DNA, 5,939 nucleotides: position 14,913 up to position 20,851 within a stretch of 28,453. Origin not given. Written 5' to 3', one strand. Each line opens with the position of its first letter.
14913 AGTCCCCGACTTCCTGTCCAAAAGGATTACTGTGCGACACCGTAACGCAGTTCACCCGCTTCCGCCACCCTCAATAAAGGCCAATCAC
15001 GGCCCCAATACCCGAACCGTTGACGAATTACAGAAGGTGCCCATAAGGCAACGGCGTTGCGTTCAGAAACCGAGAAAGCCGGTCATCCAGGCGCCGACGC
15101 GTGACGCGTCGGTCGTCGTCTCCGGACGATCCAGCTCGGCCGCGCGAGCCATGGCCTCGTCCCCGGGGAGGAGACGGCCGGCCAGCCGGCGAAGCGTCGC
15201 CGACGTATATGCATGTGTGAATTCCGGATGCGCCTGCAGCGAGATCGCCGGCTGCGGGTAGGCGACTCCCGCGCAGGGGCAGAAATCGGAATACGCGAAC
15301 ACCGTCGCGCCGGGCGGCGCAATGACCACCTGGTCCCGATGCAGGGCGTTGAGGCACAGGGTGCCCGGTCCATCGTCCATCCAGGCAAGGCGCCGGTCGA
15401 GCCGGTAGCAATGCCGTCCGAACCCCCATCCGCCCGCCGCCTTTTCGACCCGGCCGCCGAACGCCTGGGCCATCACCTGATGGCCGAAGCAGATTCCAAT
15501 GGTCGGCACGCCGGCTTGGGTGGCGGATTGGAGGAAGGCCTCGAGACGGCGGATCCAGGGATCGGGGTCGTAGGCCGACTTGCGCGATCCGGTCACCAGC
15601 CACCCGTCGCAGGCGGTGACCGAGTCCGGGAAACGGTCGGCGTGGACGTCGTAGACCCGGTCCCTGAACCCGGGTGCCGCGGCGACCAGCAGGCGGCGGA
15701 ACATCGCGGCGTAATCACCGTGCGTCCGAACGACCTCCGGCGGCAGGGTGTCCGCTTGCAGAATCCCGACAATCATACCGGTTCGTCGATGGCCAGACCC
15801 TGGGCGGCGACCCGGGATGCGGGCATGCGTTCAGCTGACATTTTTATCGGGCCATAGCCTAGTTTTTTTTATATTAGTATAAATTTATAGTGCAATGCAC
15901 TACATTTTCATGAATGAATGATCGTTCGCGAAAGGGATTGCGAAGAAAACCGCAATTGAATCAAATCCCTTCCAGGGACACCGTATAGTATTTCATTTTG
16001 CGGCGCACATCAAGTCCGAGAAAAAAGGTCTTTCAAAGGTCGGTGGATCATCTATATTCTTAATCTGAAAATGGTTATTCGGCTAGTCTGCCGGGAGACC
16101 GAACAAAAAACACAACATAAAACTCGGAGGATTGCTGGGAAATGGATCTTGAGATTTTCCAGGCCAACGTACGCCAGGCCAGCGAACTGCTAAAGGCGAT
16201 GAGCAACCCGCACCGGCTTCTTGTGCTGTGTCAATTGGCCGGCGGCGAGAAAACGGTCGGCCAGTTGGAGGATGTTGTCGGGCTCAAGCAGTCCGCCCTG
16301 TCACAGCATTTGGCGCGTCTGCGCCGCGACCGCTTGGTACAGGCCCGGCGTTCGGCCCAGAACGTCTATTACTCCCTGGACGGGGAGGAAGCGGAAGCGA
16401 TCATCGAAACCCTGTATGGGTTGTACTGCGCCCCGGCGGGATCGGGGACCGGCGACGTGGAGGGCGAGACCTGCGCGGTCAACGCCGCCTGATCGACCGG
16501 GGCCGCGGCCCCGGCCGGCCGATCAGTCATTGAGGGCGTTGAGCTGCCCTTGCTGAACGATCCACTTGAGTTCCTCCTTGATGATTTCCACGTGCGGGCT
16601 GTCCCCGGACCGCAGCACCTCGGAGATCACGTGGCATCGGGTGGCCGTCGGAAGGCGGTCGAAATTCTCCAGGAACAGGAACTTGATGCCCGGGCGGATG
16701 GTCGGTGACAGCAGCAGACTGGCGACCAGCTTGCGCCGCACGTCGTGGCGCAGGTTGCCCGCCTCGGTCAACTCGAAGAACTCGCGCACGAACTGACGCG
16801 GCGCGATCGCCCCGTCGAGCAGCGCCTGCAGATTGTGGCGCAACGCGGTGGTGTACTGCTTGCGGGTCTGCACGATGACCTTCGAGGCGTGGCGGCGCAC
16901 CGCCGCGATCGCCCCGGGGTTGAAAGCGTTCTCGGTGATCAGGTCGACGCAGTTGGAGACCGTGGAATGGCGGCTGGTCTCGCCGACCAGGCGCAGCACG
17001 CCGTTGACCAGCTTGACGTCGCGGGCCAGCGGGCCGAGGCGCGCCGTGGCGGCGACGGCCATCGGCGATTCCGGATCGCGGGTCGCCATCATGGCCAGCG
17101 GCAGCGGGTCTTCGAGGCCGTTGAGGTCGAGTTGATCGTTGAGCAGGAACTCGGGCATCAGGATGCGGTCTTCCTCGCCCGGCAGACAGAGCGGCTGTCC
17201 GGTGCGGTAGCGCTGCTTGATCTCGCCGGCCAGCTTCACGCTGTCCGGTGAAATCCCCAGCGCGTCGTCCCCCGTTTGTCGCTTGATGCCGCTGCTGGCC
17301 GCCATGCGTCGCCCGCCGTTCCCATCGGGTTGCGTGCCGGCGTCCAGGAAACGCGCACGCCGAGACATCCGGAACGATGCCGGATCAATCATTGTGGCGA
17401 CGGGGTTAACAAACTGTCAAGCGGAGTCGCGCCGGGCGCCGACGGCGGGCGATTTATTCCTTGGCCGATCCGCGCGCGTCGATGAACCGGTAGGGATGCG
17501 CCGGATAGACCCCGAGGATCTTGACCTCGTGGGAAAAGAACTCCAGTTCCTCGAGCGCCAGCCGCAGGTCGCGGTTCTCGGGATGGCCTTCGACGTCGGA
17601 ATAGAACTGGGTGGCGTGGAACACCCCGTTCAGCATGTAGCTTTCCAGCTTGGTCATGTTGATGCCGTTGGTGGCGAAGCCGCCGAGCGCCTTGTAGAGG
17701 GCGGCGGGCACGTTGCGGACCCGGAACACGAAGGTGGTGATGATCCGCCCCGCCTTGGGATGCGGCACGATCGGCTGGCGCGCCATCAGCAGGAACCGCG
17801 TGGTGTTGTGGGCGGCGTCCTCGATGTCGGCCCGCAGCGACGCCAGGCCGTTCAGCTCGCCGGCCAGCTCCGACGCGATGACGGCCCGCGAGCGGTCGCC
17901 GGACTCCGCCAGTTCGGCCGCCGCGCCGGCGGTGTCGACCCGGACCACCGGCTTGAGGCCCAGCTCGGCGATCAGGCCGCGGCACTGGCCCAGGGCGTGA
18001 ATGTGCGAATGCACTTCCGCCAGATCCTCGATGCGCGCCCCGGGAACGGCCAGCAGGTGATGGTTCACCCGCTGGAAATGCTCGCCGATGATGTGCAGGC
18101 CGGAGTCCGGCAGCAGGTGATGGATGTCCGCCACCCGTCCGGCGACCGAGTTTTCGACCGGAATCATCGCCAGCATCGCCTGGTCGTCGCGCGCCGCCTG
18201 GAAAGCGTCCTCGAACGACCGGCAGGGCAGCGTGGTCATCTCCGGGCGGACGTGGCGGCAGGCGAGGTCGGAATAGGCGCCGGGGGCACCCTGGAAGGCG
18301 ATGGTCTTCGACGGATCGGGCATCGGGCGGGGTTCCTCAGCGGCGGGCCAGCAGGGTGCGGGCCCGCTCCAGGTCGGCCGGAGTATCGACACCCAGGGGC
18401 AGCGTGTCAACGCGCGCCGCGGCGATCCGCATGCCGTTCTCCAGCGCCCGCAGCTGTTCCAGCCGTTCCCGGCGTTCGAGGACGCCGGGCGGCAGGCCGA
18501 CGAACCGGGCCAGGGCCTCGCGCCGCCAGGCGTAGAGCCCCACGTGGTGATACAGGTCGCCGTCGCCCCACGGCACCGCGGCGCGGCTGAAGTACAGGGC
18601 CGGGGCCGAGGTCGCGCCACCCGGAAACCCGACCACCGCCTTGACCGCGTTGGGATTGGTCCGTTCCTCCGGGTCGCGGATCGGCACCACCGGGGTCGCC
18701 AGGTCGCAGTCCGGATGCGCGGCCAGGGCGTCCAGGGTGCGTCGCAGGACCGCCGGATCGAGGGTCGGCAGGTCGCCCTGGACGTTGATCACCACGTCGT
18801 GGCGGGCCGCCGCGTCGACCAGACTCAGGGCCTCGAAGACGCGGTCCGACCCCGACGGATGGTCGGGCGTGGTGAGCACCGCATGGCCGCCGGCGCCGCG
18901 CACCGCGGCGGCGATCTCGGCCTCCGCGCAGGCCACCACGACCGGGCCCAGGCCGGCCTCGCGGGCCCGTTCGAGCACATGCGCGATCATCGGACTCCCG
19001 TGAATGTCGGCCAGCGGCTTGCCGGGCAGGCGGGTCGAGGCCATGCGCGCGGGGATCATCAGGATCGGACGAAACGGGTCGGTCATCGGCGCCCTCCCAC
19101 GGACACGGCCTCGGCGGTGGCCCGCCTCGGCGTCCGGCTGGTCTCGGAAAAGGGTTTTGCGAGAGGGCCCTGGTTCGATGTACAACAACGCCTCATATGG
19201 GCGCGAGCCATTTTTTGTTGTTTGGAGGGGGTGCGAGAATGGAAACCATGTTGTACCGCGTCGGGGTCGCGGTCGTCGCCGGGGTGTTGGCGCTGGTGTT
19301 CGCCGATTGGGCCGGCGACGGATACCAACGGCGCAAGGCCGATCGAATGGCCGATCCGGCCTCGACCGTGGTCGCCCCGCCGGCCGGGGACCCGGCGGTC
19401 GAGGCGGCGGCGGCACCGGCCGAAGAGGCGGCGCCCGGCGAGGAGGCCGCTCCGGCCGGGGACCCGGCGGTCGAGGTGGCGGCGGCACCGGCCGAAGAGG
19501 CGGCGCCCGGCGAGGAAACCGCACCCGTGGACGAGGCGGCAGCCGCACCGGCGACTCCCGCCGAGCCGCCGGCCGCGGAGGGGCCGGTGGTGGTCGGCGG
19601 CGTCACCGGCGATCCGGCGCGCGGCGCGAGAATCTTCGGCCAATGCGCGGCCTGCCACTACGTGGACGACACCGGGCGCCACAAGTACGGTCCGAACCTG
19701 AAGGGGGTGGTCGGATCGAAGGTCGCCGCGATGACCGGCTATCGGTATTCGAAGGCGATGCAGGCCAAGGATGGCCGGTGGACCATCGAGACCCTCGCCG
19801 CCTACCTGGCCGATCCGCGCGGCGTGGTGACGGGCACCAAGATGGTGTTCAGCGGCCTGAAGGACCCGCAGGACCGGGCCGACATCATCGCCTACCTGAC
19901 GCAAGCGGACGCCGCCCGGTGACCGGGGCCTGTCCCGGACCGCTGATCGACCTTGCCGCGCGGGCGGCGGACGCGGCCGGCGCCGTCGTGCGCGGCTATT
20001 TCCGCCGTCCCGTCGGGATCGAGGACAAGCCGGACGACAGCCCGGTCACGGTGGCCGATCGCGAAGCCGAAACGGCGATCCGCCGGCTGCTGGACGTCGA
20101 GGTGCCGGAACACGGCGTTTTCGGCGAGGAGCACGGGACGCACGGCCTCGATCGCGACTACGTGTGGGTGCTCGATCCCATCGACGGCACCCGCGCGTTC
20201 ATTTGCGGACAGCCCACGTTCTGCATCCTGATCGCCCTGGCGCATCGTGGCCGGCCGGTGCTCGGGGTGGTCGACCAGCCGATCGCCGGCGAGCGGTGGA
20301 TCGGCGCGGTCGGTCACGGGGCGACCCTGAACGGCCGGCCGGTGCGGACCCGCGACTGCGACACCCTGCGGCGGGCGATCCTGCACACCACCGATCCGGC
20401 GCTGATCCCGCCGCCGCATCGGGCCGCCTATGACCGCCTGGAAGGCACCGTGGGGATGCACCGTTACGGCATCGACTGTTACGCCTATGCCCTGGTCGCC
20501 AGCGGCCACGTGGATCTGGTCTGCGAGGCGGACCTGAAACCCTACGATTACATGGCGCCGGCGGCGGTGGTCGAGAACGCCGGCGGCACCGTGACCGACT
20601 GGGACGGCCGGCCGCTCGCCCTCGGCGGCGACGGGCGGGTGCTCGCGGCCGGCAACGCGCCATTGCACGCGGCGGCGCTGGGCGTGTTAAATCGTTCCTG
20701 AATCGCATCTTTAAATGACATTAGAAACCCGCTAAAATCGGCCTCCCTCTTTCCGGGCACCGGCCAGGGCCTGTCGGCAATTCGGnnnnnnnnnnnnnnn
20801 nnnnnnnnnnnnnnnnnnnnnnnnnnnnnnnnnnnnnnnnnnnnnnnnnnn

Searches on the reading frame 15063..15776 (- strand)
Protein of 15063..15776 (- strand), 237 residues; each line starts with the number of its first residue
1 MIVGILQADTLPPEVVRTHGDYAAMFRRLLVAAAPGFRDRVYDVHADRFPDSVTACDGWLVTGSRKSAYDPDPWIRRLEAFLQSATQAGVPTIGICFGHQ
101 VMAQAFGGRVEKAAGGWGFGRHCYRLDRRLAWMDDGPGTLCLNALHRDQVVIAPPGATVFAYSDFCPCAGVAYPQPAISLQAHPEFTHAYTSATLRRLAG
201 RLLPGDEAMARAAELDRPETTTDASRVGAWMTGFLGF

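Call 27: search_protein_families(library=pfam, proteins=[window:15063-15776:-], max_evalue=0.00001)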
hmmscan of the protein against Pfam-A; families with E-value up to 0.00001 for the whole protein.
window:15063-15776:- (237 aa): 1 family
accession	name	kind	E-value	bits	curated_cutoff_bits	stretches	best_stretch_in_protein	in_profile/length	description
PF00117.34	GATase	-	6.7e-15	55.7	22.8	1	56-190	43-177/190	Glutamine amidotransferase class-I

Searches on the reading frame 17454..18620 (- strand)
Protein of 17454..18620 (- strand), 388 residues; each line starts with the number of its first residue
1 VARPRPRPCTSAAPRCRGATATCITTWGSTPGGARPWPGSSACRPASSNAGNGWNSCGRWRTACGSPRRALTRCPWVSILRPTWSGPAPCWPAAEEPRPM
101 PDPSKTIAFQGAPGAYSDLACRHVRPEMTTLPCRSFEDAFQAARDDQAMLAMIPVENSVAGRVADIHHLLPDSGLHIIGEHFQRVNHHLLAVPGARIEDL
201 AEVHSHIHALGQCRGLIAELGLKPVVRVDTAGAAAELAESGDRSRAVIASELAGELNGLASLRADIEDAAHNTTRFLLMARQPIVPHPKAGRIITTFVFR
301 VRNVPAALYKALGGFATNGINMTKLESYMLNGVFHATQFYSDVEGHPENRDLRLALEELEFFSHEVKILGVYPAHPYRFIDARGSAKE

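Call 27: search_protein_families(library=pfam, proteins=[window:17454-18620:-], max_evalue=0.00001)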
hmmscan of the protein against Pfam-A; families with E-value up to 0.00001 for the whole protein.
window:17454-18620:- (388 aa): 1 family
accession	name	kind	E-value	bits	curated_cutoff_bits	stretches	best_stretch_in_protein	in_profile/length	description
PF00800.23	PDT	-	6.8e-52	176.3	25.2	1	107-282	1-179/181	Prephenate dehydratase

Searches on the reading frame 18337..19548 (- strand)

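Call 30: search_protein_families(library=pfam, proteins=[window:18337-19548:-], max_evalue=0.001)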
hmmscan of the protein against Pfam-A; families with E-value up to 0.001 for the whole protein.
window:18337-19548:- (403 aa): 2 families
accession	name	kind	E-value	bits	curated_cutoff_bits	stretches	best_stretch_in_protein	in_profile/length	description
PF02348.25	CTP_transf_3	-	2.9e-43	148.6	22.6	1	163-375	2-217/217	Cytidylyltransferase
PF12804.13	NTP_transf_3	-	1.2e-12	48.7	27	1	176-289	15-124/160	MobA-like NTP transferase domain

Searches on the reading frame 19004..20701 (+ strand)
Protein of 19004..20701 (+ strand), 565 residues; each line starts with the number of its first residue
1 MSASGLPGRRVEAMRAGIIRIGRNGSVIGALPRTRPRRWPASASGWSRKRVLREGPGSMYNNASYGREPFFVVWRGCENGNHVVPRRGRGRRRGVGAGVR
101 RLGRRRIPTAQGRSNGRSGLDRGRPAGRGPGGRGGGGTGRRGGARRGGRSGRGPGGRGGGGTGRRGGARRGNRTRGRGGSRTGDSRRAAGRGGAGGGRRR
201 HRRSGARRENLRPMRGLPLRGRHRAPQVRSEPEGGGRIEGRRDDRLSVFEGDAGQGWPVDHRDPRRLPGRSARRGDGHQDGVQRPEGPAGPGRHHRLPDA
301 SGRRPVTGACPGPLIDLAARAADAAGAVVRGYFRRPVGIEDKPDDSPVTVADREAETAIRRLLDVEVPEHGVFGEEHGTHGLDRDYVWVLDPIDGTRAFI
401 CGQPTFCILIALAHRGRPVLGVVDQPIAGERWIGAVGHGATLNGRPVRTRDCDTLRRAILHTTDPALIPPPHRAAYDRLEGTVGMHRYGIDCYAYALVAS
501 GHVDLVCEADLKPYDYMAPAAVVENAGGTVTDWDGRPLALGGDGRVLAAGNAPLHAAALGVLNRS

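Call 30: search_protein_families(library=pfam, proteins=[window:19004-20701:+], max_evalue=0.001)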
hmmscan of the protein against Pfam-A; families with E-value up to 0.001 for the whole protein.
window:19004-20701:+ (565 aa): 1 family
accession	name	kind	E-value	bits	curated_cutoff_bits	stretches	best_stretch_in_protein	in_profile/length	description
PF00459.30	Inositol_P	-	9.5e-58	196.3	27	1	314-556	5-260/271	Inositol monophosphatase family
